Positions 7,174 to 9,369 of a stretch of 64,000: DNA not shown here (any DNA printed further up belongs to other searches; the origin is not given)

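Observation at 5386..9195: DUF3604 - parvulin - HupE/UreJ operon: candidate secreted metallohydrolase with its own foldase and metal-loading transporter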

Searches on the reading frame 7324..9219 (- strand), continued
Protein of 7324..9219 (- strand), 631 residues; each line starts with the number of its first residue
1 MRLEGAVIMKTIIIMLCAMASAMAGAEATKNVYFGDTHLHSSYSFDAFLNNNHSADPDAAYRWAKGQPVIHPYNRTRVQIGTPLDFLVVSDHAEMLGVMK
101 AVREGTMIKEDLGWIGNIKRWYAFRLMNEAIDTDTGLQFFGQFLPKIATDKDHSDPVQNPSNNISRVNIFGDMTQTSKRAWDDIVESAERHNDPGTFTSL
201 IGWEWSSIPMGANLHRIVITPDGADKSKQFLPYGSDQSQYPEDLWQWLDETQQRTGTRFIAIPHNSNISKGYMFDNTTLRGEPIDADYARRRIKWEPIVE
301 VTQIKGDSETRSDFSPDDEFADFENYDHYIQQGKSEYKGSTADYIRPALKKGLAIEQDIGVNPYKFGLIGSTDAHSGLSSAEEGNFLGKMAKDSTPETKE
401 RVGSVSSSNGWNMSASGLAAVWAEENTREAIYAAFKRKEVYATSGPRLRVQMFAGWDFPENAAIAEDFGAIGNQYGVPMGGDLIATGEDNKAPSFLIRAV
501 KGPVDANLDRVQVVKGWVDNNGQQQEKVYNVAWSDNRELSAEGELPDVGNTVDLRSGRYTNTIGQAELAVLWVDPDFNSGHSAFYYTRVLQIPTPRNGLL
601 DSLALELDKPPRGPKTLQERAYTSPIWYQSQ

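Call 29: fold_search(model_id=the predicted structure, library=pdb)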
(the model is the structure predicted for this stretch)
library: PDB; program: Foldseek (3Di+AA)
matches with E <= 10: 1413; with E <= 0.001: 2
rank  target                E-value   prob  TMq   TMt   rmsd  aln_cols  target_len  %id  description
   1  3e38_B                1.2e-06  1.00  0.27  0.44  11.0       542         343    9  CRYSTAL STRUCTURE OF A TWO-DOMAIN PROTEIN CONTAINING PREDICTED PHP-LIKE METAL-DEPENDENT PHOSPHOESTERASE (BVU_3505) FRO (released 2008-10-07)
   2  3e38_A                3.3e-06  1.00  0.27  0.46  10.3       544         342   10  CRYSTAL STRUCTURE OF A TWO-DOMAIN PROTEIN CONTAINING PREDICTED PHP-LIKE METAL-DEPENDENT PHOSPHOESTERASE (BVU_3505) FRO (released 2008-10-07)
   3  7w4o_A                3.0e-03  0.51  0.10  0.16   8.9       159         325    9  The structure of KATP H175K mutant in pre-open state (released 2022-06-01)
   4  1xl4_A                4.5e-03  0.77  0.11  0.21   8.6       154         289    8  Intermediate gating structure 1 of the inwardly rectifying K+ channel KirBac3.1 (released 2004-12-07)
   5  9nms_A                4.8e-03  0.60  0.11  0.19   8.0       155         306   10  R162Q mutant of inwardly rectifying potassium channel Kir7.1 (released 2026-01-28)
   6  8fha_D                6.1e-03  0.57  0.12  0.34   9.1       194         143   12  Intramolecular ester bond-containing repeat domain 1 from Suipraoptans intestinalis adhesin (released 2024-06-19)
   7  7mit_A                6.8e-03  0.47  0.11  0.16   8.4       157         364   12  Vascular KATP channel: Kir6.1 SUR2B propeller-like conformation 1 (released 2021-10-13)
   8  1xl6_A                7.2e-03  0.72  0.11  0.21   8.5       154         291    8  Intermediate gating structure 2 of the inwardly rectifying K+ channel KirBac3.1 (released 2004-12-07)
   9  7u1s_A                7.2e-03  0.51  0.11  0.17   7.3       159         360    9  Cryo-EM structure of the pancreatic ATP-sensitive potassium channel bound to ATP and repaglinide with SUR1-out conform (released 2022-08-31)
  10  7mjo_C                7.7e-03  0.44  0.10  0.16   8.4       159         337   12  Vascular KATP channel: Kir6.1 SUR2B quatrefoil-like conformation 1 (released 2021-10-13)
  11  8ti1_A                8.1e-03  0.41  0.10  0.17   8.7       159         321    9  Cryo-EM structure of a SUR1/Kir6.2-Q52R ATP-sensitive potassium channel in the presence of PIP2 in the open conformati (released 2024-04-03)
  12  8f90_C                9.2e-03  0.63  0.13  0.36   8.7       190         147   13  Intramolecular ester bond-containing repeat domain 2 from Suipraoptans intestinalis adhesin (released 2024-06-19)
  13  4ni6                  1.0e-02  0.87  0.14  0.45   7.2       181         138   10  Repeat domain 1 of Clostridium perfringens CPE0147 (released 2013-12-04)
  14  3zrs                  1.0e-02  0.47  0.10  0.20   8.9       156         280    8  X-ray crystal structure of a KirBac potassium channel highlights a mechanism of channel opening at the bundle-crossing g (released 2012-01-11)
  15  1xl4_B                1.1e-02  0.41  0.10  0.19   9.1       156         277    8  Intermediate gating structure 1 of the inwardly rectifying K+ channel KirBac3.1 (released 2004-12-07)
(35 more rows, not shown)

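Call 30: search_solved_structures(query=A1, max_evalue=10, show_alignments=4)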
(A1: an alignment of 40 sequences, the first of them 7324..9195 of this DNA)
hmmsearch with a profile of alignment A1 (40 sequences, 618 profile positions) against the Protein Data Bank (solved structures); distinct sequences matched with E-value up to 10: 0.

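Call 56: search_protein_families(library=pfam, proteins=[P0143, P0145, P0153, P0172, P0178, P0157, P0163, P0183, P0227, P0232], max_evalue=0.001)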
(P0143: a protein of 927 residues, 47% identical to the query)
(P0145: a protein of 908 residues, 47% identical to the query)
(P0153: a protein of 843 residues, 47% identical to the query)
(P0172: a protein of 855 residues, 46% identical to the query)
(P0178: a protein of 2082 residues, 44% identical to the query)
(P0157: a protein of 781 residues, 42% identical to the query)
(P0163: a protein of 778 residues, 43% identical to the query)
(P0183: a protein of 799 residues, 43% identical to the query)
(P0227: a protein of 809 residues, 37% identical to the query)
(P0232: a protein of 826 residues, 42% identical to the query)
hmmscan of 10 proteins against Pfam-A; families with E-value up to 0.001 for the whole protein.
P0143 (927 aa): 3 families
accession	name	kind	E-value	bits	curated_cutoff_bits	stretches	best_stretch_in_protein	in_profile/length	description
PF12228.14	DUF3604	-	2.5e-205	683.8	20.4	1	348-927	2-591/591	Protein of unknown function (DUF3604)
PF13795.12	HupE_UreJ_2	-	1.3e-43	148.8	24.5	1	158-309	1-154/156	HupE / UreJ protein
PF04955.18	HupE_UreJ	-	1.8e-05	24.8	23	1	157-294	20-144/179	HupE / UreJ protein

P0145 (908 aa): 3 families
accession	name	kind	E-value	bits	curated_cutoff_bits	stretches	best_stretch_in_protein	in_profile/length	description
PF12228.14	DUF3604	-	9.7e-220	731.4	20.4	1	332-902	2-591/591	Protein of unknown function (DUF3604)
PF07366.18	SnoaL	-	5e-22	78.5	28.4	2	220-318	16-114/126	SnoaL-like polyketide cyclase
PF12680.13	SnoaL_2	-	3.9e-16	60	27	2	221-317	14-102/102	SnoaL-like domain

P0153 (843 aa): 1 family
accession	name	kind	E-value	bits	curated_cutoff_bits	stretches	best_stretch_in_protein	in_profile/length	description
PF12228.14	DUF3604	-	1.9e-201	671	20.4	1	262-842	2-590/591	Protein of unknown function (DUF3604)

P0172 (855 aa): 1 family
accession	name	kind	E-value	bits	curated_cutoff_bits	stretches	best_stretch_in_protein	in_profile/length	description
PF12228.14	DUF3604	-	4.3e-187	623.6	20.4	1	277-854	2-589/591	Protein of unknown function (DUF3604)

P0178 (2082 aa): 6 families
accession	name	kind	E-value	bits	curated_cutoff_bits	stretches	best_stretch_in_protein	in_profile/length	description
PF12228.14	DUF3604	-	1.8e-199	664.5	20.4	2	162-614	127-590/591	Protein of unknown function (DUF3604)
PF12733.13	Cadherin-like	-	5.7e-27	94.4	24.2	2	1574-1664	1-88/89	Cadherin-like beta sandwich domain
PF16397.10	DUF5006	-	2.8e-12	46.8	34.1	0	1227-1331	129-231/263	Domain of unknown function (DUF5006)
PF12799.13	LRR_4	-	1.3e-10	41.6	27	1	1981-2011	1-31/44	Leucine Rich repeats (2 copies)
PF13855.12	LRR_8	-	8.8e-06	25.8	27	0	1978-2012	22-58/61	Leucine rich repeat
PF03160.20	Calx-beta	-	1.2e-05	25.7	27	0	1405-1460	61-119/119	Calx-beta domain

P0157 (781 aa): 1 family
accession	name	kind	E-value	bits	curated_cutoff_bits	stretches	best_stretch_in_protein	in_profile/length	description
PF12228.14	DUF3604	-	7.5e-210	698.7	20.4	1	29-607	1-591/591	Protein of unknown function (DUF3604)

P0163 (778 aa): 3 families
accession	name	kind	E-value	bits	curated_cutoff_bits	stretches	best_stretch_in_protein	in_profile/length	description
PF12228.14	DUF3604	-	8.8e-207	688.6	20.4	1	213-775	3-591/591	Protein of unknown function (DUF3604)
PF00034.26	Cytochrom_C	-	2.5e-20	74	21.3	2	121-204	2-89/90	Cytochrome c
PF13442.11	Cytochrome_CBB3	-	1.4e-07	32.2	27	0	121-200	4-67/68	Cytochrome C oxidase, cbb3-type, subunit III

P0183 (799 aa): 1 family
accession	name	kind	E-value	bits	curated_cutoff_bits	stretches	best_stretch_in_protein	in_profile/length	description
PF12228.14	DUF3604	-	1.4e-197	658.2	20.4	1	36-631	2-591/591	Protein of unknown function (DUF3604)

P0227 (809 aa): 1 family
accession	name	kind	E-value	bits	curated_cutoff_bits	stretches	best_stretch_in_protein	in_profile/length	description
PF12228.14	DUF3604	-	6.6e-177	590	20.4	1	38-653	3-591/591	Protein of unknown function (DUF3604)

P0232 (826 aa): 1 family
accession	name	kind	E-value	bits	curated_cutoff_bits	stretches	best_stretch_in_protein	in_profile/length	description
PF12228.14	DUF3604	-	1.1e-184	615.7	20.4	1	53-666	3-591/591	Protein of unknown function (DUF3604)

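Call 69: find_homologous_proteins(query=P0143, max_evalue=1e-20)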
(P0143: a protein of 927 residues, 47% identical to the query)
Query P0143 (927 aa): 778 proteins with E <= 1e-20 among 8000 candidates; the best 120 are listed.
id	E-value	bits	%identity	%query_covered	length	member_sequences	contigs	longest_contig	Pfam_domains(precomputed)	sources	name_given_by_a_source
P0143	0.0e+0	2127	100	100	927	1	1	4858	PF04955.19,PF13795.14,PF12228.15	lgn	-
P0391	3.1e-251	854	61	65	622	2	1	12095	PF12228.15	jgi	jgi:hypothetical protein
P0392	5.7e-249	847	61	65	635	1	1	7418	PF12228.15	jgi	jgi:hypothetical protein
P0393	2.3e-246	838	63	63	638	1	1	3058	PF12228.15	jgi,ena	-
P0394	6.7e-246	837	61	63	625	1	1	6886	PF12228.15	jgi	jgi:hypothetical protein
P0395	1.3e-245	836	61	63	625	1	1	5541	PF12228.15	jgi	jgi:hypothetical protein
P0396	6.1e-245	833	63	62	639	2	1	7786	PF12228.15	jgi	-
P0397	1.3e-243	829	62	63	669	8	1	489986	PF12228.15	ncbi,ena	-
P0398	1.4e-243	829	60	66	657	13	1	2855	PF12228.15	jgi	jgi:hypothetical protein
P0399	1.4e-243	829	60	66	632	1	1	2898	PF12228.15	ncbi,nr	ncbi:MAG: DUF3604 domain-containing protein [Acidobacteria bacterium]|nr:DUF3604 domain-containing p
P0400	2.8e-243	828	62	63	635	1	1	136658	PF12228.15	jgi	jgi:uncharacterized protein DUF3604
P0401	2.8e-242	825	62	63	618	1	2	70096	PF12228.15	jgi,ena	jgi:hypothetical protein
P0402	1.9e-239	815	60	64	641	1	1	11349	PF12228.15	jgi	jgi:hypothetical protein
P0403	2.4e-239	815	59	65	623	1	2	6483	PF12228.15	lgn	-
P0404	3.5e-239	814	62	63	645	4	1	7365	PF12228.15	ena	-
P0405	1.6e-238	812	62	62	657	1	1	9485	PF12228.15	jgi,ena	-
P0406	4.7e-238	811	59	63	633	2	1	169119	PF12228.15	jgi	jgi:Protein of unknown function (DUF3604)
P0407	8.4e-238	810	61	63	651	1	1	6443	PF12228.15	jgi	jgi:hypothetical protein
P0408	1.0e-237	810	58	66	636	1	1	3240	PF12228.15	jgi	jgi:uncharacterized protein DUF3604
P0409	1.5e-237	809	58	65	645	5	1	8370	PF12228.15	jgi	jgi:hypothetical protein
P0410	1.5e-237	809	61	63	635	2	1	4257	PF12228.15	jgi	-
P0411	1.9e-237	809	60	65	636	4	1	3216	PF12228.15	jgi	jgi:hypothetical protein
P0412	2.0e-237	809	59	66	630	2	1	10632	PF12228.15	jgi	jgi:Protein of unknown function (DUF3604)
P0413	2.2e-236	805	61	62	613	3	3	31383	PF12228.15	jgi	-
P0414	3.6e-236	804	60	63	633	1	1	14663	PF12228.15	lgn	-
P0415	2.9e-235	801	59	64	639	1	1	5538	PF12228.15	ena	-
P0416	3.5e-235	801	61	63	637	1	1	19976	PF12228.15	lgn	-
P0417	4.9e-235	801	58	65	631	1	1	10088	PF12228.15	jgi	-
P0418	7.3e-235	800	57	65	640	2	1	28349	PF12228.15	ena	-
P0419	1.0e-234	800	58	64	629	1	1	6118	PF12228.15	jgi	jgi:hypothetical protein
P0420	1.2e-234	799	60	63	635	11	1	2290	PF12228.15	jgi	jgi:hypothetical protein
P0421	1.3e-234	799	57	67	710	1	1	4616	PF12228.15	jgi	jgi:hypothetical protein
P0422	2.0e-234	799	60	63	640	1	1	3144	PF12228.15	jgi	jgi:Protein of unknown function (DUF3604)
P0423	3.1e-234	798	58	65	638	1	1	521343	PF12228.15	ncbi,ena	-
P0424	4.8e-234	797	59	65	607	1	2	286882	PF12228.15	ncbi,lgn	-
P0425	5.6e-234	797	58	65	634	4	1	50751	PF12228.15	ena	-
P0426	1.5e-233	796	60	63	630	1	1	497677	PF12228.15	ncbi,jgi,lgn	ncbi:MAG TPA: DUF3604 domain-containing protein [Steroidobacteraceae bacterium]|jgi:hypothetical pro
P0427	3.4e-233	795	57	65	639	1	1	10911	PF12228.15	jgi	jgi:hypothetical protein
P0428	6.0e-233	794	59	64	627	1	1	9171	PF12228.15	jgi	jgi:hypothetical protein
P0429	2.2e-232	792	58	63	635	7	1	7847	PF12228.15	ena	-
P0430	3.6e-232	791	60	63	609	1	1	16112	PF12228.15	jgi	-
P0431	4.0e-232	791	59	63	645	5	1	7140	PF12228.15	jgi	jgi:hypothetical protein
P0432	5.4e-232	791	57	67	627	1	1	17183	PF12228.15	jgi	jgi:hypothetical protein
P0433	6.4e-232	790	58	63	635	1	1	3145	PF12228.15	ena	-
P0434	7.5e-232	790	57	65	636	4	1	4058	PF12228.15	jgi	jgi:hypothetical protein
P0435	1.2e-231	789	41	62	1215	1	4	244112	PF12228.15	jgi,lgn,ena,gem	-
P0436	2.7e-231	788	58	64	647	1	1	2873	PF12228.15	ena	-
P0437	2.9e-231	788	57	65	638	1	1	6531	PF12228.15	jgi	jgi:hypothetical protein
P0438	3.6e-231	788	57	66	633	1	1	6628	PF12228.15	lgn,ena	-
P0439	6.1e-231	787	59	64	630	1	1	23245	PF12228.15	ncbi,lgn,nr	ncbi:MAG: DUF3604 domain-containing protein [Rhodospirillaceae bacterium]|nr:MAG: DUF3604 domain-con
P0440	9.4e-231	786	59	62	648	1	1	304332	PF12228.15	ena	-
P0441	1.2e-230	786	59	63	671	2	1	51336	PF12228.15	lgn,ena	-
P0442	2.6e-230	785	60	63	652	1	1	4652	PF12228.15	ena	-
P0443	4.5e-230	784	59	63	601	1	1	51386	PF12228.15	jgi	jgi:hypothetical protein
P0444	3.4e-229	781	59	63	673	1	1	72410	PF12228.15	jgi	jgi:hypothetical protein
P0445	5.4e-229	781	57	64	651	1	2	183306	PF12228.15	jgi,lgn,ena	-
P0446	6.1e-229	780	60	64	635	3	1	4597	PF12228.15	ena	-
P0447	6.3e-229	780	58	62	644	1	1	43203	PF12228.15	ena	-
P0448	6.9e-229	780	59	64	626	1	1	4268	PF12228.15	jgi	jgi:hypothetical protein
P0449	3.6e-228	778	58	64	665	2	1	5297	PF12228.15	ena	-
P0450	5.5e-228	777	56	67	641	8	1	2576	PF12228.15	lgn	-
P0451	7.7e-228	777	57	65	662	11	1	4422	PF12228.15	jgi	-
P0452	8.0e-228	777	58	64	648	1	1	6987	PF12228.15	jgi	-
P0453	1.1e-227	776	59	63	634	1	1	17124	PF12228.15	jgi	jgi:hypothetical protein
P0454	2.1e-227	775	59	63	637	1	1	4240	PF12228.15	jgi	-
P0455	2.8e-227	775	57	64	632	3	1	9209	PF12228.15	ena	-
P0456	3.3e-227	775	58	63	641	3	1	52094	PF12228.15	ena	-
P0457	5.1e-227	774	58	64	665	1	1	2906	PF12228.15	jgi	jgi:hypothetical protein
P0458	1.2e-226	773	58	65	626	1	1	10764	PF12228.15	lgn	-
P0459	2.6e-226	772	59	63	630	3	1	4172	PF12228.15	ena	-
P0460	3.1e-226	772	59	63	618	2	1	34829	PF12228.15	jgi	-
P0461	9.4e-226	770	57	65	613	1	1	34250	PF12228.15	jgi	jgi:Protein of unknown function (DUF3604)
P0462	3.5e-225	768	58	63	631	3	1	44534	PF12228.15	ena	-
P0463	8.4e-225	767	57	65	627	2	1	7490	PF12228.15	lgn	-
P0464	2.6e-224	765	59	63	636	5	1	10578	PF12228.15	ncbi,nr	ncbi:MAG TPA: DUF3604 domain-containing protein [Steroidobacteraceae bacterium]|nr:DUF3604 domain-co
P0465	1.0e-223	763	58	64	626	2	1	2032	PF12228.15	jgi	jgi:hypothetical protein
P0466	1.8e-223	762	59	64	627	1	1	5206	PF12228.15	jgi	jgi:hypothetical protein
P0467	3.7e-223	761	59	63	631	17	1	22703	PF12228.15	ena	-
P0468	2.6e-222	759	59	64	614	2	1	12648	PF12228.15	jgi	-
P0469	3.5e-222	758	57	65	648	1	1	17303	PF12228.15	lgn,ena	-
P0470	3.8e-222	758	57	63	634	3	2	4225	PF12228.15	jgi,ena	-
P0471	1.9e-221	756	56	65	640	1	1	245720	PF12228.15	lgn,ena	-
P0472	8.7e-221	753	57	65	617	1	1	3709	PF12228.15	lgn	-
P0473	1.4e-220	753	57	65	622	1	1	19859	PF12228.15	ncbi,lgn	-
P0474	2.0e-220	752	56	67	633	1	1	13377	PF12228.15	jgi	jgi:hypothetical protein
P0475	2.3e-220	752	57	65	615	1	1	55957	PF12228.15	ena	-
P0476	4.1e-220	751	56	65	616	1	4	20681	PF12228.15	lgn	-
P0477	2.0e-219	749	56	65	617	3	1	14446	PF12228.15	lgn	-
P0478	7.7e-219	747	57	63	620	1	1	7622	PF12228.15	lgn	-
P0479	5.0e-218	744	57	62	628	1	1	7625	PF12228.15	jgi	jgi:hypothetical protein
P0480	1.1e-217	743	56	64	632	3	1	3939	PF12228.15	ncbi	-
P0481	6.9e-217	741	57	63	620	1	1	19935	PF12228.15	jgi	jgi:hypothetical protein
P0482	6.9e-217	741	56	65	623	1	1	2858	PF12228.15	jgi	jgi:hypothetical protein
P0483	2.0e-216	739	57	64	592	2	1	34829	PF12228.15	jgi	-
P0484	2.4e-216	739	57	62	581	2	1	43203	PF12228.15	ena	-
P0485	2.8e-216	739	57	63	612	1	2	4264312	PF12228.15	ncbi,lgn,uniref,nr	ncbi:hypothetical protein FHS83_002098 [Rhizomicrobium palustre]|uniref:DUF3604 domain-containing pr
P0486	4.7e-216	738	57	63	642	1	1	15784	PF12228.15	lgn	-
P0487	6.9e-215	734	57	63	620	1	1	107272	PF12228.15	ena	-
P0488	1.1e-214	733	56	62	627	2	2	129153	PF12228.15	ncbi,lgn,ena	-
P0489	1.4e-214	733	56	63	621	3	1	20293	PF12228.15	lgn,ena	-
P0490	2.1e-214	732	58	63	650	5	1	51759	PF12228.15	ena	-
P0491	2.2e-214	732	56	63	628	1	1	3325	PF12228.15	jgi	jgi:hypothetical protein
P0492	2.9e-214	732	57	63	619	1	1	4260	PF12228.15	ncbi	-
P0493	5.2e-214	731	56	63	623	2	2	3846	PF12228.15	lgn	-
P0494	5.9e-214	731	54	64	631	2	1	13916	PF12228.15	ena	-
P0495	1.4e-213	730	55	64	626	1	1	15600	PF12228.15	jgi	jgi:hypothetical protein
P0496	5.3e-213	728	55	63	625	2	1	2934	PF12228.15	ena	-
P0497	2.0e-212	726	54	64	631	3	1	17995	PF12228.15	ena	-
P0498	4.5e-212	725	57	65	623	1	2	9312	PF12228.15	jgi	jgi:hypothetical protein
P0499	4.7e-212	725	56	62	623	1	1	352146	PF12228.15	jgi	jgi:hypothetical protein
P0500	5.3e-212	724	55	62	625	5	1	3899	PF12228.15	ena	-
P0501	1.6e-211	723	55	63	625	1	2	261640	PF12228.15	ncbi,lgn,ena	-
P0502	1.9e-211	723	56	63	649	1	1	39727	PF12228.15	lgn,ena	-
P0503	3.1e-211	722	56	63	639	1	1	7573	PF12228.15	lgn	-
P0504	4.9e-211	721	55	63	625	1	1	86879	PF12228.15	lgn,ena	-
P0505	5.0e-211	721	57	63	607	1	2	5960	PF12228.15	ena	-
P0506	6.9e-211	721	54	65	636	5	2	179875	PF12228.15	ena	-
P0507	7.6e-211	721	55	66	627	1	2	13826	PF12228.15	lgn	-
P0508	1.0e-210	720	57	62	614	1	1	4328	PF12228.15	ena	-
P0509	1.4e-210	720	55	66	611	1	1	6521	PF12228.15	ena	-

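Call 70: find_encoding_contigs(protein=P0143, flank=5000, max_places=3)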
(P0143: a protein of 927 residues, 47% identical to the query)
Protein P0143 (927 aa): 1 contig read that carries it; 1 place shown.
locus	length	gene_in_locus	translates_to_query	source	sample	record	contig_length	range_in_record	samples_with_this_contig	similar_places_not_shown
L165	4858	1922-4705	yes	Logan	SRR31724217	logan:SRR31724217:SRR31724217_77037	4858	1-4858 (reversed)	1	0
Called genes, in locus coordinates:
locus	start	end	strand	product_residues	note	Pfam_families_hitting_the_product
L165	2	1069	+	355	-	?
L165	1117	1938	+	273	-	PF13145:Rotamase_2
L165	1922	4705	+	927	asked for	PF04955:HupE_UreJ (faint), PF13795:HupE_UreJ_2, PF12228:DUF3604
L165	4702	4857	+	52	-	?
